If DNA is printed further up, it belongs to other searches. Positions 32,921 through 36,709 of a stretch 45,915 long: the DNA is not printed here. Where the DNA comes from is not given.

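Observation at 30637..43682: Duplicated module: transposase-HTH/TPR/BTAD regulator divergently paired with T9SS-secreted subtilase and propeller genes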

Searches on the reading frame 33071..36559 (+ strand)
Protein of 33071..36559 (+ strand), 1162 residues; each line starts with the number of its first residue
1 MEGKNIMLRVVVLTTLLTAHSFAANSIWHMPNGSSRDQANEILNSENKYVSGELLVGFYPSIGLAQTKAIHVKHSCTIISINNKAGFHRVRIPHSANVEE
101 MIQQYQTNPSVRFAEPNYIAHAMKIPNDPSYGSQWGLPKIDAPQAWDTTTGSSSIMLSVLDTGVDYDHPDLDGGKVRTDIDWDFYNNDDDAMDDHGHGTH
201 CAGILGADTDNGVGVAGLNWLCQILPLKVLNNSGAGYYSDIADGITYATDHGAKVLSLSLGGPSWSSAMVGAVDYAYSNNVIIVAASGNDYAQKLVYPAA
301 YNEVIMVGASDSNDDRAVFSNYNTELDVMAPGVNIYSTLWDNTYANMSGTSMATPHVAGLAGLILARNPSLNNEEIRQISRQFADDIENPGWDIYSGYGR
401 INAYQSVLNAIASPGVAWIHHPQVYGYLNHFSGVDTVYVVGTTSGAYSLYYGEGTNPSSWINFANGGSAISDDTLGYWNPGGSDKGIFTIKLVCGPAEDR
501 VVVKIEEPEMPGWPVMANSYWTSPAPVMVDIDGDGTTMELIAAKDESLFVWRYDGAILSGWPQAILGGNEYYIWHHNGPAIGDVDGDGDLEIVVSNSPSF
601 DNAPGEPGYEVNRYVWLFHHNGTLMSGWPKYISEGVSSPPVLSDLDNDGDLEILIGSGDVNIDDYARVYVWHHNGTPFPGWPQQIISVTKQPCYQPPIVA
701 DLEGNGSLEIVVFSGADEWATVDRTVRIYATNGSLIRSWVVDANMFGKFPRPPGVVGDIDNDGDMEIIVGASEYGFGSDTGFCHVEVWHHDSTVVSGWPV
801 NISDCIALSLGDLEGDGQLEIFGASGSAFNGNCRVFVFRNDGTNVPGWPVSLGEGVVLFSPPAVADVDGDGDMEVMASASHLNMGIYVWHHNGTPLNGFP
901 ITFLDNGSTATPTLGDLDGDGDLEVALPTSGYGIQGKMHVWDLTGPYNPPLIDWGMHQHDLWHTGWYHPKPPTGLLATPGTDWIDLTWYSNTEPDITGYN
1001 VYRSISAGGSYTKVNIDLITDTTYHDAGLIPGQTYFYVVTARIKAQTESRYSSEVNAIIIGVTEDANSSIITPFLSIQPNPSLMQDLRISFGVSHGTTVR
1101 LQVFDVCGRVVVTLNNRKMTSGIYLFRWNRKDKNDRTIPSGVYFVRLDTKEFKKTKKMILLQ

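Call 3: search_protein_families(library=pfam, proteins=[window:33071-36559:+], max_evalue=1)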
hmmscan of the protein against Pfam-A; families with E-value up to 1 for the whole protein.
window:33071-36559:+ (1162 aa): 10 families
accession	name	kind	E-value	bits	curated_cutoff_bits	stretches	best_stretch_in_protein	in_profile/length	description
PF00082.27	Peptidase_S8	-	5.8e-62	210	21.8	1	153-399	2-288/288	Subtilase family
PF13517.12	FG-GAP_3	-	9.6e-34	116.2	26.9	6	812-876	1-60/61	FG-GAP-like repeat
PF01839.29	FG-GAP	-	3.4e-15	56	22.1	5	755-780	6-31/37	FG-GAP repeat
PF22148.1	Fervidolysin_NPro-like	-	5.5e-15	56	21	1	44-117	10-81/81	Fervidolysin N-terminal prodomain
PF21348.3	RGL11_C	-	8.3e-09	35.2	27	1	570-666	18-117/490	Rhamnogalacturonan lyase family 11, C-terminal domain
PF18962.6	Por_Secre_tail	-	6.6e-06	26.8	27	1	1079-1159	3-74/75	Secretion system C-terminal sorting domain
PF13585.12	CHU_C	-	0.00013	22.4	27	1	1094-1157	24-81/86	CHU_C Type IX secretion signal domain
PF00041.27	fn3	-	0.00096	19.8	25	1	971-1054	2-80/84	Fibronectin type III domain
PF13860.13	FlgD_ig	-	0.003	17.9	27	1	1097-1147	23-73/79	FlgD Ig-like domain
PF14783.12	BBS2_Mid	-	0.022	15.3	27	0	642-667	4-29/108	Ciliary BBSome complex subunit 2, middle region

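Call 4: search_protein_families(library=ncbifam, proteins=[window:33071-36559:+], max_evalue=1)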
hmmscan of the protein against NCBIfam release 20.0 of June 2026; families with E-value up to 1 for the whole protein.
window:33071-36559:+ (1162 aa): 16 families
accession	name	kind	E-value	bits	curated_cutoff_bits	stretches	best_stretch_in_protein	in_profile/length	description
TIGR03921.1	T7SS_mycosin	equivalog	8.6e-56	189.5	278.75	1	141-410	2-288/353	type VII secretion-associated serine protease mycosin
NF033595.1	denti_PrtP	equivalog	1.4e-35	123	300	2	257-407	343-502/606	dentilisin complex serine proteinase subunit PrtP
TIGR03895.1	protease_PatA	subfamily_domain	6.8e-23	81.3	421.05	1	197-377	1-193/606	PatA/PatG family cyanobactin maturation protease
NF049966.1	QH_SP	equivalog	9.8e-21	74.1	165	1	158-383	3-210/219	subtilisin-like serine protease QhpE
NF052323.1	T9SSA_dep_M6i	equivalog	3.3e-18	65.1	600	3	808-904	789-882/1043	T9SS-dependent M6-like inactivated metalloprotease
NF051851.1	AtpSerPepEprS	equivalog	2.4e-15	55.6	1700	2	327-379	280-332/988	autotransporter serine peptidase EprS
TIGR04183.1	Por_Secre_tail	domain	3.8e-10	39.6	23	1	1079-1159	3-70/72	T9SS type A sorting domain-containing protein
NF040553.1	SGO_0316_fam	subfamily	1e-08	33.3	1400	1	327-391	670-738/1486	SGO_0316/SGO_0317 family LPXTG-anchored serine peptidase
NF040809.1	germ_prot_CspBA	exception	7.7e-07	27.1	1250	1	298-365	399-473/1099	bifunctional germination protease/germinant receptor pseudoprotease CspBA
NF033707.1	T9SS_sortase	equivalog_domain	0.00014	19.6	420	1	1077-1154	1001-1088/1095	type IX secretion system sortase PorU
NF040808.2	CspC_non_triad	exception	0.00026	19.5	675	1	304-365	442-498/556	bile acid germinant receptor pseudoprotease CspC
NF038113.1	T9SSA_dep_M36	equivalog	0.0016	16.7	885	1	1074-1160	793-868/869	T9SS-dependent M36 family metallopeptidase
NF005176.1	PRK06655.1-1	equivalog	0.0019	18.1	230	1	1097-1158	97-158/197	flagellar hook assembly protein FlgD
NF009276.0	PRK12633.1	equivalog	0.012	15.3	383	1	1095-1150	127-182/234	flagellar basal body rod modification protein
NF052228.1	T9SS_PorZ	equivalog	0.02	13.3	260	1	1103-1156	701-749/757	type IX secretion system anionic LPS delivery protein PorZ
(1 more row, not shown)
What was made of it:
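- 33071..36559 (+): Cargo A (1162 aa): signal peptide, fervidolysin-type prodomain, S8 subtilase, FG-GAP propeller, fn3, T9SS sorting domain. Calls 3 and 4.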
